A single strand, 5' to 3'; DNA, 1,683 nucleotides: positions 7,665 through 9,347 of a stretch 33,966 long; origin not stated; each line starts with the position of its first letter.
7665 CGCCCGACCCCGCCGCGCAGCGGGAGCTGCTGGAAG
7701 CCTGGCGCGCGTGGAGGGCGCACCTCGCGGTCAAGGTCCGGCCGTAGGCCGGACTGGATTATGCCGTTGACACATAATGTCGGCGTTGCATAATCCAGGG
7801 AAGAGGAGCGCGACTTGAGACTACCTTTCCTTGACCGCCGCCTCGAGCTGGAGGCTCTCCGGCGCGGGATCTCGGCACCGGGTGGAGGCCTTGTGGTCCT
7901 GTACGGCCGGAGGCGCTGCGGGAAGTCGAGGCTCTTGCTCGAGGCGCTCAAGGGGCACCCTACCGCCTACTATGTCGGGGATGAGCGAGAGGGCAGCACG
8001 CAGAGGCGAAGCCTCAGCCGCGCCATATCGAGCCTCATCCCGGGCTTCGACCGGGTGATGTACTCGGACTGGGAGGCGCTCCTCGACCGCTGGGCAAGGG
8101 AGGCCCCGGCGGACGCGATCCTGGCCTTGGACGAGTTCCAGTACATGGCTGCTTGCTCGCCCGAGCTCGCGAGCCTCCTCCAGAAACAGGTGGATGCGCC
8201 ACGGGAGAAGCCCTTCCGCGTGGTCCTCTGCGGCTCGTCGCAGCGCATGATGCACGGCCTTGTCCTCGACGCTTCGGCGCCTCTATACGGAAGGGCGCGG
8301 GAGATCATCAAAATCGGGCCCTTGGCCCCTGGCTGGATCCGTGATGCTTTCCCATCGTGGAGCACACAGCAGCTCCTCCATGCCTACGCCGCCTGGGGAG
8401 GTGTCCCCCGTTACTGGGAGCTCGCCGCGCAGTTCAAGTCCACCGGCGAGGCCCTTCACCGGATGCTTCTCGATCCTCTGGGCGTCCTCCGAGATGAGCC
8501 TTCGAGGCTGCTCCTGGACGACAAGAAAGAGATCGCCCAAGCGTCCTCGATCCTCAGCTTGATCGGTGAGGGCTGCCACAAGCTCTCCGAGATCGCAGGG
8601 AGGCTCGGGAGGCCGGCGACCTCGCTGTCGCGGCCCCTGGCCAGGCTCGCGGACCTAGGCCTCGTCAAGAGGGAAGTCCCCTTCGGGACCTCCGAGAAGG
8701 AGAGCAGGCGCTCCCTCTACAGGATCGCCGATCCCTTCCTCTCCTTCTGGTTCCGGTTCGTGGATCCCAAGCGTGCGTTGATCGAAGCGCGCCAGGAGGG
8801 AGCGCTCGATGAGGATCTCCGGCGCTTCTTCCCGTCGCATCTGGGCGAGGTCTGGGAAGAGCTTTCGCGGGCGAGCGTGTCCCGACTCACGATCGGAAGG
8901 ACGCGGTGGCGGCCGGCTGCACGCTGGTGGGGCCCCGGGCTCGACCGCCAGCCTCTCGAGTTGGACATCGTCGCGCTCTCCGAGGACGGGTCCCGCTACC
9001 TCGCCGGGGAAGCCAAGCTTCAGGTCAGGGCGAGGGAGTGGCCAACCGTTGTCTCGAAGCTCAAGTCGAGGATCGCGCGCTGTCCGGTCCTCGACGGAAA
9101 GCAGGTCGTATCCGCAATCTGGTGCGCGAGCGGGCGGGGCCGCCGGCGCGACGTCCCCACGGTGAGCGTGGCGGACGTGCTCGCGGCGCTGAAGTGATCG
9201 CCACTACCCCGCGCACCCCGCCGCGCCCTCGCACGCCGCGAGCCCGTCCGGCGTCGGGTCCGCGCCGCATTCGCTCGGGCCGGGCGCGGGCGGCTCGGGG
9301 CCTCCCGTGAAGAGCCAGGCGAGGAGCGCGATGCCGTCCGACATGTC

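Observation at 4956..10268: Recurrent C-terminal module of two dockerin-like Ca-binding repeats plus a Pro-rich linker and a tri-Cys tail, on three different secreted proteins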

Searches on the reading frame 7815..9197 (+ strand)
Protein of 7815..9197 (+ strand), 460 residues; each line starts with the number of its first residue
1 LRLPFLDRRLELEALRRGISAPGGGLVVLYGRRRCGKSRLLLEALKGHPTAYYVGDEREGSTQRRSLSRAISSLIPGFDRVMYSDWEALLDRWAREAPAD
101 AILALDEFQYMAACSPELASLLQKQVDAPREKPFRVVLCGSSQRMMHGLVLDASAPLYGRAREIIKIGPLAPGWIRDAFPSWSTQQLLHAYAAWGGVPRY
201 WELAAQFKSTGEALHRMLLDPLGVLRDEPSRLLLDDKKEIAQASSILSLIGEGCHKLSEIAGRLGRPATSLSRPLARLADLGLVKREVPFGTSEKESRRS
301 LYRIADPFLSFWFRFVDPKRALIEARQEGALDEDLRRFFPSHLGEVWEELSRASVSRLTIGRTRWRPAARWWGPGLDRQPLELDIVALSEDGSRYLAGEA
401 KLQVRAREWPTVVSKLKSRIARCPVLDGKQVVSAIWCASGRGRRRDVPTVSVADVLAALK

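Call 14: search_protein_families(library=pfam, proteins=[window:7815-9197:+], max_evalue=0.01)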
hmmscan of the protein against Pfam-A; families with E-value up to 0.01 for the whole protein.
window:7815-9197:+ (460 aa): 9 families
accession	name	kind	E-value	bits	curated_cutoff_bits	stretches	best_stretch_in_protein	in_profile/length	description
PF01637.24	ATPase_2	-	1.1e-14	55.2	33.2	1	5-178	1-194/225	ATPase domain predominantly from Archaea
PF03008.20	DUF234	-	5.2e-12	46.5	22.5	1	312-404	1-91/100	Archaea bacterial proteins of unknown function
PF13173.12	AAA_14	-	2e-07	31.5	27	1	26-162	4-116/129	AAA domain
PF13401.12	AAA_22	-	7.4e-07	30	27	1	24-142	5-124/130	AAA domain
PF12802.13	MarR_2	-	0.00033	21.2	27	1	256-287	22-53/61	MarR family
PF09339.16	HTH_IclR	-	0.00044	20.4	22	1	245-286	7-50/52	IclR helix-turn-helix domain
PF12840.13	HTH_20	-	0.0013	19.1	27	1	245-286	8-50/51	Helix-turn-helix domain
PF01047.28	MarR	-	0.0037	17.5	24.6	1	252-287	15-50/59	MarR family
PF01978.25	TrmB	-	0.0083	16.4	25.6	0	249-288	17-56/68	Sugar-specific transcriptional regulator TrmB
